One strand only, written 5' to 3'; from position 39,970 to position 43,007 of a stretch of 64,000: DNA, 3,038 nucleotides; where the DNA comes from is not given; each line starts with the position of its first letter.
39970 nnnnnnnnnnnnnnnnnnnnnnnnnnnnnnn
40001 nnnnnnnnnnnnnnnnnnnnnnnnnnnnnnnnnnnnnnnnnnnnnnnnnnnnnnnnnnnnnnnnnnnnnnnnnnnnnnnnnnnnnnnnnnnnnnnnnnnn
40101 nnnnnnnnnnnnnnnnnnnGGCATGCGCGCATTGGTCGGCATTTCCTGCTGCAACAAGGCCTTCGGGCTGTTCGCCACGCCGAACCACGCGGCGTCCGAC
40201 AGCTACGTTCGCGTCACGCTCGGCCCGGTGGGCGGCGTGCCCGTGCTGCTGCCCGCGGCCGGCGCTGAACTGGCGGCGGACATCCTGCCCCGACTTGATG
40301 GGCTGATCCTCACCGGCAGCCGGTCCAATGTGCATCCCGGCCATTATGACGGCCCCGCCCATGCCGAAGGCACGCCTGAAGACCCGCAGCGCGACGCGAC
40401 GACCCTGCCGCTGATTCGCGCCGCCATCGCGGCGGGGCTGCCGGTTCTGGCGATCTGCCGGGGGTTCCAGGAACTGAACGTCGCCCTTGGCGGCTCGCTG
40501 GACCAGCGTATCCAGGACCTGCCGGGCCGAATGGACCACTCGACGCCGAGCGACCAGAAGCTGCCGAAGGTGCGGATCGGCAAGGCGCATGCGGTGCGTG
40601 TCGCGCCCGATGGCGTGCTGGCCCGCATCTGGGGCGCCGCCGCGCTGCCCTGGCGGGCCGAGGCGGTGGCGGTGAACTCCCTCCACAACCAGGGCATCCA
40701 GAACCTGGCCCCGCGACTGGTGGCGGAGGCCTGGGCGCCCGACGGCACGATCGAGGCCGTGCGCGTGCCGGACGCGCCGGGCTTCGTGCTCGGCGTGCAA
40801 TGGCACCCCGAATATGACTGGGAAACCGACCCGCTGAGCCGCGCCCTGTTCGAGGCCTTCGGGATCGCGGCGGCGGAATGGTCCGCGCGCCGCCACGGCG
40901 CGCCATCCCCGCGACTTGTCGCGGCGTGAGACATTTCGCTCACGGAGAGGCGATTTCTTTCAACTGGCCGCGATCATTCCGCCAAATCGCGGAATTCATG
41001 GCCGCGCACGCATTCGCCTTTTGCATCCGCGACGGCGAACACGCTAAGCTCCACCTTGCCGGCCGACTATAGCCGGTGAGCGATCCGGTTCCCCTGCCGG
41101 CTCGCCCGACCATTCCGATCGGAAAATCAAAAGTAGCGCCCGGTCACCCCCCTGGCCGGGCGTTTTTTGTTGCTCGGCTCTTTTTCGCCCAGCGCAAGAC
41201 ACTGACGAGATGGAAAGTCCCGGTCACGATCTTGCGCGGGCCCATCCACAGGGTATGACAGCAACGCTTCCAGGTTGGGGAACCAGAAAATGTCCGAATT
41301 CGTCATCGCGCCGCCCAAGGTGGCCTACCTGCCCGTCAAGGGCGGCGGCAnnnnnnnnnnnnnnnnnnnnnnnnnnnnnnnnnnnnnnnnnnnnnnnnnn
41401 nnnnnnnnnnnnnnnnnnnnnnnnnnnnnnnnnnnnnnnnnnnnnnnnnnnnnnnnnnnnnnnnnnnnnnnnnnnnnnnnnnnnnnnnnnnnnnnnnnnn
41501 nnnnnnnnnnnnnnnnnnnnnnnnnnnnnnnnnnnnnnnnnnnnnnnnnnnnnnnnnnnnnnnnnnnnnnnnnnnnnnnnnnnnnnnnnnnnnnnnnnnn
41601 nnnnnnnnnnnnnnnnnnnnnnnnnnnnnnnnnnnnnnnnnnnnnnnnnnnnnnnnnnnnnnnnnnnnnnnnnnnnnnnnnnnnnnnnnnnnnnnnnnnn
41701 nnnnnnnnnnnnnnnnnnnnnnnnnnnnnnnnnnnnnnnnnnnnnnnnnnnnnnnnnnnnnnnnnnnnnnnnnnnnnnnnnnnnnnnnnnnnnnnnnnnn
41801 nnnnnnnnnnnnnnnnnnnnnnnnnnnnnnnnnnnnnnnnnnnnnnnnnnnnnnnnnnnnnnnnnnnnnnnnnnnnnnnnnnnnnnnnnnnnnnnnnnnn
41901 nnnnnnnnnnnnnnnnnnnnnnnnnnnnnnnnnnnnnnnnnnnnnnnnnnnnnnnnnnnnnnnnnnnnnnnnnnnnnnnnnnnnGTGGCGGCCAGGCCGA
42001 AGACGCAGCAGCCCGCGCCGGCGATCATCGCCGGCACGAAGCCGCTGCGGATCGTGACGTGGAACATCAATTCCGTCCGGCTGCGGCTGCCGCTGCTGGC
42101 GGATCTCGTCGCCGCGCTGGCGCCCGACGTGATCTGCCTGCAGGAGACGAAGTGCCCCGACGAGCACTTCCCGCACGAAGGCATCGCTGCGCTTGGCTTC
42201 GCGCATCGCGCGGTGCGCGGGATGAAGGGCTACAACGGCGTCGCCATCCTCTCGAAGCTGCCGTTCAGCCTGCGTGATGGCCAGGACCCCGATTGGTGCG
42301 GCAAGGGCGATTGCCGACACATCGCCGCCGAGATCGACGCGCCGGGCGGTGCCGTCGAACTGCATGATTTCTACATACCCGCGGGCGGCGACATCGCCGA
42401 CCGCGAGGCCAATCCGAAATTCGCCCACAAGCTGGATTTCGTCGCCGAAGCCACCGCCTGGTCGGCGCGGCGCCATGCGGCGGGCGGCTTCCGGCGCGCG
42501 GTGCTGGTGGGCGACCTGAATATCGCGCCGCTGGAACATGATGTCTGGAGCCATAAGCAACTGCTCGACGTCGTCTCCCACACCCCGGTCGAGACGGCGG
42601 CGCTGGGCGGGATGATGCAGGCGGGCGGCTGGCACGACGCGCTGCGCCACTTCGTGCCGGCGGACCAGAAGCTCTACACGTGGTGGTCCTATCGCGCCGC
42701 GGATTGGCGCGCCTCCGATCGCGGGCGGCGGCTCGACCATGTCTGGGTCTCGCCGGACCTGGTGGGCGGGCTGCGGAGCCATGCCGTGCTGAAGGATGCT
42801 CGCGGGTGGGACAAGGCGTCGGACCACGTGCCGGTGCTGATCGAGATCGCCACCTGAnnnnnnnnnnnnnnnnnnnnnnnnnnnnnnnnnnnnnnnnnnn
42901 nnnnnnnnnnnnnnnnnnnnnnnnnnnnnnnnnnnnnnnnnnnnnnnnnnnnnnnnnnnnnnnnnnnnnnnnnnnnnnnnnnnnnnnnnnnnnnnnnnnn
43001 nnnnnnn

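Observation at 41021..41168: Candidate independent sRNA of about 110 nt with an anti-SD-like loop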

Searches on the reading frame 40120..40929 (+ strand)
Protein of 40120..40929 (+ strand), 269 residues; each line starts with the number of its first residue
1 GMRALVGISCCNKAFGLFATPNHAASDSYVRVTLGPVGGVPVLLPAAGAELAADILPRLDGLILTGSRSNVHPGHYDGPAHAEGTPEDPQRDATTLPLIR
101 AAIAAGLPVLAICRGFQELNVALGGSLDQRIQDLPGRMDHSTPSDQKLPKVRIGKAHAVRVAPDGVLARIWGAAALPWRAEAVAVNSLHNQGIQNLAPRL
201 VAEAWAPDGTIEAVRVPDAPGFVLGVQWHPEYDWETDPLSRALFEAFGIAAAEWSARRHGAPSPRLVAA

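Call 17: search_protein_families(library=pfam, proteins=[window:40120-40929:+])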
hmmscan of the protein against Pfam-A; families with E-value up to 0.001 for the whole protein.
window:40120-40929:+ (269 aa): 2 families
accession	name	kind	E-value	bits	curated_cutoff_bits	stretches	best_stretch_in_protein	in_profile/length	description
PF07722.19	Peptidase_C26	-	8.4e-66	222.3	20.5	1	5-231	2-219/219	Peptidase C26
PF00117.34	GATase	-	2.5e-10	40.8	22.8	1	85-234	51-175/190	Glutamine amidotransferase class-I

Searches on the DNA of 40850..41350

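Call 4: search_rna_families(source=window, start=40850, end=41350, threshold=evalue, max_evalue=10, show_alignments=3)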
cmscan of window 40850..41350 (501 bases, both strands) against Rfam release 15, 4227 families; matches with E-value up to 10: 9.
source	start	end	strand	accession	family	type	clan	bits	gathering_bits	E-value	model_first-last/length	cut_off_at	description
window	41071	41168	+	RF02344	ar14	Gene; sRNA;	-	24.4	58.8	0.014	1-123/123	no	Alphaproteobacterial ar14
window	40869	40930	+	RF01677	P35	Gene; sRNA;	-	20.3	70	1.1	1-62/62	no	Pseudomonas sRNA P35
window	41082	41170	+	RF02837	anti-hemB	Gene; sRNA;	-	17.1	49.5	0.17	1-81/81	no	Burkholderia RNA 7 (anti-hemB)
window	41074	41170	+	RF02651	SorY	Gene; sRNA;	-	16.6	111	0.67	1-83/83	no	Singlet oxygen resistance RNA Y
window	41098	41170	+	RF02985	ftsZ-DE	Gene; sRNA;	-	15.9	72.2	1.7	1-69/69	no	ftsZ-DE RNA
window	41116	41168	+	RF02702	AgvB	Gene; sRNA;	-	14.9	56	3.5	1-62/62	no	Anti GcvB sRNA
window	41058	41162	+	RF00627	P15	Gene;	-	12.9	70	3.1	1-119/119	no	Pseudomonas sRNA P15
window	41089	41185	+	RF02784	SorX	Gene; sRNA;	-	12.6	46.6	3.7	1-73/73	no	Singlet oxygen resistance RNA X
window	41065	41167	-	RF02566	Ms1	Gene; sRNA;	-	10.7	162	1.9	1-304/304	no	Mycobacterium smegmatis small RNA 1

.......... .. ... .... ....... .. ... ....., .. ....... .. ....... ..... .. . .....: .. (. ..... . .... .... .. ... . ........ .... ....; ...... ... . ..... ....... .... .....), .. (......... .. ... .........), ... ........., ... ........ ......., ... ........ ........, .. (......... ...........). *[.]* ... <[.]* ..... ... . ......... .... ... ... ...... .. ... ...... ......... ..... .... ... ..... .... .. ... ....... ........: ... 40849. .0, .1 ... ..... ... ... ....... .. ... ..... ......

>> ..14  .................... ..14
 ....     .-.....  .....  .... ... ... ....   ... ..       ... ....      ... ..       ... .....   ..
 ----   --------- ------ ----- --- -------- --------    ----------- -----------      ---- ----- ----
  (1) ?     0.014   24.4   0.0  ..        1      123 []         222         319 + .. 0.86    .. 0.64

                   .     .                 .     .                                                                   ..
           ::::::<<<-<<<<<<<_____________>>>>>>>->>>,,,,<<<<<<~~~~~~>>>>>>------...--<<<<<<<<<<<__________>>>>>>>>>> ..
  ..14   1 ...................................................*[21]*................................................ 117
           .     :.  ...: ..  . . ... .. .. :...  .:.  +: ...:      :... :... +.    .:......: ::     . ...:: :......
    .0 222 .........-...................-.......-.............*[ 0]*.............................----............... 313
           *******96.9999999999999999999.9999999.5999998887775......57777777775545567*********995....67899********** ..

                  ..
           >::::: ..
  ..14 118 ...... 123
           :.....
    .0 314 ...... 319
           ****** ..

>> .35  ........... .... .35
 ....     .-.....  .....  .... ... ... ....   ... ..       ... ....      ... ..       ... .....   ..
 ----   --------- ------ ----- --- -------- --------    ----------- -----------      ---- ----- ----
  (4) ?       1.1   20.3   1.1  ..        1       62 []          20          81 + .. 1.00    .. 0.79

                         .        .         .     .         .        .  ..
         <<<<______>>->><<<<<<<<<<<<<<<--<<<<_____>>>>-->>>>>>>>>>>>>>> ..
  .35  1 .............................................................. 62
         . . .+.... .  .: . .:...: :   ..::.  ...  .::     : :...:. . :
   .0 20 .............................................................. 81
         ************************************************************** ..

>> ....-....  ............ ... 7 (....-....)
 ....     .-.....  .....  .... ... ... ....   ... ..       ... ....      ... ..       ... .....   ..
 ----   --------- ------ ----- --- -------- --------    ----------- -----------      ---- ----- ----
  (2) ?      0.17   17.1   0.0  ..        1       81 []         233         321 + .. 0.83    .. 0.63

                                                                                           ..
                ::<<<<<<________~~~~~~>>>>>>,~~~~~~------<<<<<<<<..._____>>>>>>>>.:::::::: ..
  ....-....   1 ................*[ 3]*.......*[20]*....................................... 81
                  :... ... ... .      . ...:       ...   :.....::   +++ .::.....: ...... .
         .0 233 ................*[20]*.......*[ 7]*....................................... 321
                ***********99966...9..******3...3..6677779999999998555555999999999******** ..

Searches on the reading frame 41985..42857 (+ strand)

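Call 17: search_protein_families(library=pfam, proteins=[window:41985-42857:+])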
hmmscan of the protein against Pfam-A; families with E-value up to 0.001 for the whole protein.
window:41985-42857:+ (290 aa): 1 family
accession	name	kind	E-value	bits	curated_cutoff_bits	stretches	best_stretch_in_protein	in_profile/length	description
PF03372.29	Exo_endo_phos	-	4.6e-23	82.5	24.5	1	24-281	1-225/225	Endonuclease/Exonuclease/phosphatase family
